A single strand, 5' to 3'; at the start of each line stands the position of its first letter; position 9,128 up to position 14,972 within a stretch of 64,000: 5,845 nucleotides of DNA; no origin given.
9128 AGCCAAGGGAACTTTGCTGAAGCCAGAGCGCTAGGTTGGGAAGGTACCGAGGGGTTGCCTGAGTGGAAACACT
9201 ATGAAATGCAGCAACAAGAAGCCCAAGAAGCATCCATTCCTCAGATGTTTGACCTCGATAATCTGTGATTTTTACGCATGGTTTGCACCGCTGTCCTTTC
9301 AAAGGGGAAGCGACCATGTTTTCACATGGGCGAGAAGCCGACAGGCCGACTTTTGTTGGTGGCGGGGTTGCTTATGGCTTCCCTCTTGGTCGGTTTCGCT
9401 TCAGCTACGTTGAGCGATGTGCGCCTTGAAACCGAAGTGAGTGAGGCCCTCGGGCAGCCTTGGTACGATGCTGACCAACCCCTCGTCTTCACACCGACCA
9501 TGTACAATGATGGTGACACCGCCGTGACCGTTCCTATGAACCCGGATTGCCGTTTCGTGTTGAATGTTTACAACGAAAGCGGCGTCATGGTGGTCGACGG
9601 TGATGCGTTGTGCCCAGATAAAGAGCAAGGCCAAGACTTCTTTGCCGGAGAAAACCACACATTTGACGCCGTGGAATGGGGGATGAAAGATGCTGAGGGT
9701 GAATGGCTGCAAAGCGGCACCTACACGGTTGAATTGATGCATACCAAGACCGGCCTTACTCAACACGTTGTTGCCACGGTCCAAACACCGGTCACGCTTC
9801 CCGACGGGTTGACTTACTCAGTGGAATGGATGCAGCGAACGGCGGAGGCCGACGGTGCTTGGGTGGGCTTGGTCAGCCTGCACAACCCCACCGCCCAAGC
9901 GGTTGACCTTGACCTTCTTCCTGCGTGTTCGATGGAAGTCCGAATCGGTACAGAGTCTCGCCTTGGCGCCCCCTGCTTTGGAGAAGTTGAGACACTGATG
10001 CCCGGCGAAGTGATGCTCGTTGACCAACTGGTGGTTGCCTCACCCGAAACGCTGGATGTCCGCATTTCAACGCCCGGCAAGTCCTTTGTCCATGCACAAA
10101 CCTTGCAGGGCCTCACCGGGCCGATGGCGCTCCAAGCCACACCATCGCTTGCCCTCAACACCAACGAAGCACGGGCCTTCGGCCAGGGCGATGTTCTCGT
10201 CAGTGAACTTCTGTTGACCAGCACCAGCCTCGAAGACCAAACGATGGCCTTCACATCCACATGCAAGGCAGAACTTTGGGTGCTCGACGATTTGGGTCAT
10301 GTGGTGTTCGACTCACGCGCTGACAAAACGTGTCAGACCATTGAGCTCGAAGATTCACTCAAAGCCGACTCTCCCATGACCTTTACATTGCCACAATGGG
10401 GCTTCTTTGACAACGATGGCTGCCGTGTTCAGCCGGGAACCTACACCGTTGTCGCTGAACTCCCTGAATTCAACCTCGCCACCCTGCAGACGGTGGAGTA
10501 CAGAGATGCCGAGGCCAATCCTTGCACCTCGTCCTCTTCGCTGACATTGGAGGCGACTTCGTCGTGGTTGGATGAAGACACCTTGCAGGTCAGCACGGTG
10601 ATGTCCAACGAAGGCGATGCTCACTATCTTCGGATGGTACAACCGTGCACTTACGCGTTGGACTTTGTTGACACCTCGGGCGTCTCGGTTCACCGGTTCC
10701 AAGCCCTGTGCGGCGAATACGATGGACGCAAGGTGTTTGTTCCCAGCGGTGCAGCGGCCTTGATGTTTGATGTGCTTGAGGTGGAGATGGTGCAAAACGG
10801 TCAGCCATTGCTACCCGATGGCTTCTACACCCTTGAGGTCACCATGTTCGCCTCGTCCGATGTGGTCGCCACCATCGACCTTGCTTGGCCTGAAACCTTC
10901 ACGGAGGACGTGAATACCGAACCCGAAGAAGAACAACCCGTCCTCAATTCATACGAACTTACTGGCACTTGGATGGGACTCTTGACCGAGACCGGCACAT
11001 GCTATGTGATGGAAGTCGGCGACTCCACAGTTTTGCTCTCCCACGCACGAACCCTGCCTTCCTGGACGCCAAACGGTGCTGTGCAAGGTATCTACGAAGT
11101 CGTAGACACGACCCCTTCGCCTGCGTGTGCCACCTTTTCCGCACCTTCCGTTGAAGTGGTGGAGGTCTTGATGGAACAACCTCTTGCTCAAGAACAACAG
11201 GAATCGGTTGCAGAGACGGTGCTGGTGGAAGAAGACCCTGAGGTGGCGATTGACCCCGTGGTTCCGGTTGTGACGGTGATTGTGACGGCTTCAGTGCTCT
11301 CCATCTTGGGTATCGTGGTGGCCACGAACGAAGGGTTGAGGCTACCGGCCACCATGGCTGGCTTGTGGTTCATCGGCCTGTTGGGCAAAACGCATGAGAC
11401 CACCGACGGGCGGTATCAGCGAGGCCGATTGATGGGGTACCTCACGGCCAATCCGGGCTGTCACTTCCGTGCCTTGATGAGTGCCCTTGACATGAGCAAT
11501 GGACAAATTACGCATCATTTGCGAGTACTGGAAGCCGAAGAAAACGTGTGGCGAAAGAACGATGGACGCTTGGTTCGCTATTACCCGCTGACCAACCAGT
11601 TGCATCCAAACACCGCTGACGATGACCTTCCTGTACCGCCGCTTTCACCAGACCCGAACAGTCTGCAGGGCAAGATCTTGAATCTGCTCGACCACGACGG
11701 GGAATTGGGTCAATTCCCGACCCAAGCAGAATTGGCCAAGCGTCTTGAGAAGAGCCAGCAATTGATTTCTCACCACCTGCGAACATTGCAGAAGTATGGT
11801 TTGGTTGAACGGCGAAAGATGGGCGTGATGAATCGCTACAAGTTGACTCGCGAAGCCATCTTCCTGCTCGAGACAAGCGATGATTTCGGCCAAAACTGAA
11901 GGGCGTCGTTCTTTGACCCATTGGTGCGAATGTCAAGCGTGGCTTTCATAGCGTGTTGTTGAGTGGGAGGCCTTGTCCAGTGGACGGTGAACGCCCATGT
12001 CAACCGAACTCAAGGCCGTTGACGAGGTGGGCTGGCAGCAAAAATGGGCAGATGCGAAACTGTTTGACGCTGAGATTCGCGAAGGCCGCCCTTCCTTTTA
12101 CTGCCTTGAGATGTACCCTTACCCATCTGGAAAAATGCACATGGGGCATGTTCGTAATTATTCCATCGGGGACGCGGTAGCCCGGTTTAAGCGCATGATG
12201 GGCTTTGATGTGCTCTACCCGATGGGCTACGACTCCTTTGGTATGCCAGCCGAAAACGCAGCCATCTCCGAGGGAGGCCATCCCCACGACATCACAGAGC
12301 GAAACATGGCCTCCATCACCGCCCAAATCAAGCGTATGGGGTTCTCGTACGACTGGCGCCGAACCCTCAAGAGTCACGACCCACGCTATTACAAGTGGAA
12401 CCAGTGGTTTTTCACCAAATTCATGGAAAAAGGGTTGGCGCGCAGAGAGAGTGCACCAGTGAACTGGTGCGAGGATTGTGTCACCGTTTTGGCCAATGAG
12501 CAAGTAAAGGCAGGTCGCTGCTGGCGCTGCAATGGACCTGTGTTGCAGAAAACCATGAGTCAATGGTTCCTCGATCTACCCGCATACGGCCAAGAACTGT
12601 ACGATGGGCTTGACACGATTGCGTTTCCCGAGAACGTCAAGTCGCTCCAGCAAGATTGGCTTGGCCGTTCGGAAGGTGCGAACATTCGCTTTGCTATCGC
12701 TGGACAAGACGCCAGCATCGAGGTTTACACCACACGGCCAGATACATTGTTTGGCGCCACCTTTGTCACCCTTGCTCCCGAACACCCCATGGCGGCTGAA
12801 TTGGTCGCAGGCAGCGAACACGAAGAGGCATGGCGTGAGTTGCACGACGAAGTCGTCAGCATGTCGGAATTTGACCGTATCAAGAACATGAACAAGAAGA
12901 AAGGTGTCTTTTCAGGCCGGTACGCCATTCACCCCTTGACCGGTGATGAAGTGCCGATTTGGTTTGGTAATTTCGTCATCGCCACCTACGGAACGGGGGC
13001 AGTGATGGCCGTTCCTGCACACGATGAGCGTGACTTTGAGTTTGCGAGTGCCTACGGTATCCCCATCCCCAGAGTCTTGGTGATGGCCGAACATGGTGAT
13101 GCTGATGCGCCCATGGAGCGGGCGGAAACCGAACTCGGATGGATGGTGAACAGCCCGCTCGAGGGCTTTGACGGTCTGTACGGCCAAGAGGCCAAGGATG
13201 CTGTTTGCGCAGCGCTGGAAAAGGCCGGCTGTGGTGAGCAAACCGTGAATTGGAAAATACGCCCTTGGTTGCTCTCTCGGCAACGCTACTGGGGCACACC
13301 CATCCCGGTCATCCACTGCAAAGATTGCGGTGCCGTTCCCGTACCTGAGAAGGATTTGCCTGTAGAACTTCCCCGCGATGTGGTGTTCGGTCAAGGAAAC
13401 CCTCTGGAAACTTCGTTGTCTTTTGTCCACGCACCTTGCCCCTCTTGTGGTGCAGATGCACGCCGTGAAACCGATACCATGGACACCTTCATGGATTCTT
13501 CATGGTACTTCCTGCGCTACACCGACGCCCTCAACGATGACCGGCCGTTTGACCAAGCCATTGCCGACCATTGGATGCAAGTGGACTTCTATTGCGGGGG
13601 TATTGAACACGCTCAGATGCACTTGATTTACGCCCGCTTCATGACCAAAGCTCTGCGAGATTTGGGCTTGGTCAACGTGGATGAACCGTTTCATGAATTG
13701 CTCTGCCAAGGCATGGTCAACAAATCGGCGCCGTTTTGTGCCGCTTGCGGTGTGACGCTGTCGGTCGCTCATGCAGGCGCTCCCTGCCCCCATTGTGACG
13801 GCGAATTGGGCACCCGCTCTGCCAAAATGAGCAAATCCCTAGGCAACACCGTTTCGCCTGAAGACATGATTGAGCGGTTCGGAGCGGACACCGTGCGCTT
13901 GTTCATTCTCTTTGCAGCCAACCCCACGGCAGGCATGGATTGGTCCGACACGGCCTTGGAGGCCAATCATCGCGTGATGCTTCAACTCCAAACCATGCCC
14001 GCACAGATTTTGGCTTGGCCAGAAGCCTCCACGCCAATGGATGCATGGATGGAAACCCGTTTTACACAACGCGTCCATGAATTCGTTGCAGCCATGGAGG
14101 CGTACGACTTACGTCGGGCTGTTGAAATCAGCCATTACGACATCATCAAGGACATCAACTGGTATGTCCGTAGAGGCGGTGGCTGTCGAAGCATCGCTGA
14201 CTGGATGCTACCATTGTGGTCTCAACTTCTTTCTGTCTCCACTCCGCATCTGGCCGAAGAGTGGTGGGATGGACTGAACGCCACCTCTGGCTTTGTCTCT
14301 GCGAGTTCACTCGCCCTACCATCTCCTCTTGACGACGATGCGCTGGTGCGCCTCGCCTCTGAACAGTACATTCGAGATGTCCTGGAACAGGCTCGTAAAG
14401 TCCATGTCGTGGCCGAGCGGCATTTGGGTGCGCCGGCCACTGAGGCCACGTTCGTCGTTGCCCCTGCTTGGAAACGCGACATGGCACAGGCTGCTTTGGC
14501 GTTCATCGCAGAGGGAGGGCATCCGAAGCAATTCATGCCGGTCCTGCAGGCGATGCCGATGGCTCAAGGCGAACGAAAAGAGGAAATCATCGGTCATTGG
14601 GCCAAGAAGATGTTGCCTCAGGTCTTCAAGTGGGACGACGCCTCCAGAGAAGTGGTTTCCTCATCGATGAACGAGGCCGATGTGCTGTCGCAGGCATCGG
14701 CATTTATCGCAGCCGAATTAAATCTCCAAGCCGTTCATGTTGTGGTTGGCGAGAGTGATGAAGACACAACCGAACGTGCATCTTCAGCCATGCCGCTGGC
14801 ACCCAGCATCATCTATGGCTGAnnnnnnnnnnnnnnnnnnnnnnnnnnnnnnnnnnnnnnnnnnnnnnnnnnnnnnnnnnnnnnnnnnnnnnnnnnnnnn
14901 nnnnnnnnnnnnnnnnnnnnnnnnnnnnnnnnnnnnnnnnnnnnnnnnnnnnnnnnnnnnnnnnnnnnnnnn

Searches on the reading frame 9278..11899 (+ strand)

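Call 93: search_protein_families(library=pfam, proteins=[window:9278-11899:+], max_evalue=0.0001)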
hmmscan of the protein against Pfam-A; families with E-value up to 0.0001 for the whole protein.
window:9278-11899:+ (873 aa): 8 families
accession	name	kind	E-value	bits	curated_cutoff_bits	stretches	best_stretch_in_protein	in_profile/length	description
PF24266.1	HTH_HVO_0163_N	-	6.3e-14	52.2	31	1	714-771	3-60/70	HVO_0163, N-terminal HTH domain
PF01022.26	HTH_5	-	1.8e-10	41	22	1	817-844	19-46/47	Bacterial regulatory protein, arsR family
PF13412.12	HTH_24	-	4.1e-10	39.5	21.9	0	796-844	4-48/48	Winged helix-turn-helix DNA-binding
PF12802.13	MarR_2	-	3.5e-08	33.9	27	1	800-846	10-53/61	MarR family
PF12690.13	BsuPI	-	2.7e-07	30.9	22.9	1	304-395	11-96/101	Intracellular proteinase inhibitor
PF12840.13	HTH_20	-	2.9e-07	30.8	27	0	817-846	22-51/51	Helix-turn-helix domain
PF13601.12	HTH_34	-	9.1e-06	26.2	27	0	717-757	4-44/80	Winged helix DNA-binding domain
PF01047.28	MarR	-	3.7e-05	24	24.6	0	797-847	5-51/59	MarR family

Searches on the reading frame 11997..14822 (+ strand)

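Call 93: search_protein_families(library=pfam, proteins=[window:11997-14822:+], max_evalue=0.0001)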
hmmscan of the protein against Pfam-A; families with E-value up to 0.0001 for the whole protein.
window:11997-14822:+ (941 aa): 5 families
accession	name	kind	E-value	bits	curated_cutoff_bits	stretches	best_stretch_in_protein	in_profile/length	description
PF13603.12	tRNA-synt_1_2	-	1.4e-59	201.2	25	1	220-407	2-184/185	Leucyl-tRNA synthetase, editing domain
PF00133.28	tRNA-synt_1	-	1.5e-42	146.2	22.7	3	13-210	2-212/414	tRNA synthetases class I (I, L, M and V)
PF09334.17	tRNA-synt_1g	-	2.4e-28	99.4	20.1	1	40-179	7-143/391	tRNA synthetases class I (M)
PF08264.19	Anticodon_1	-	3.3e-09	37.2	25.1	1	682-801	1-134/148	Anticodon-binding domain of tRNA ligase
PF01406.26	tRNA-synt_1e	-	2.8e-07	30.7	27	0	606-656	249-298/301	tRNA synthetases class I (C) catalytic domain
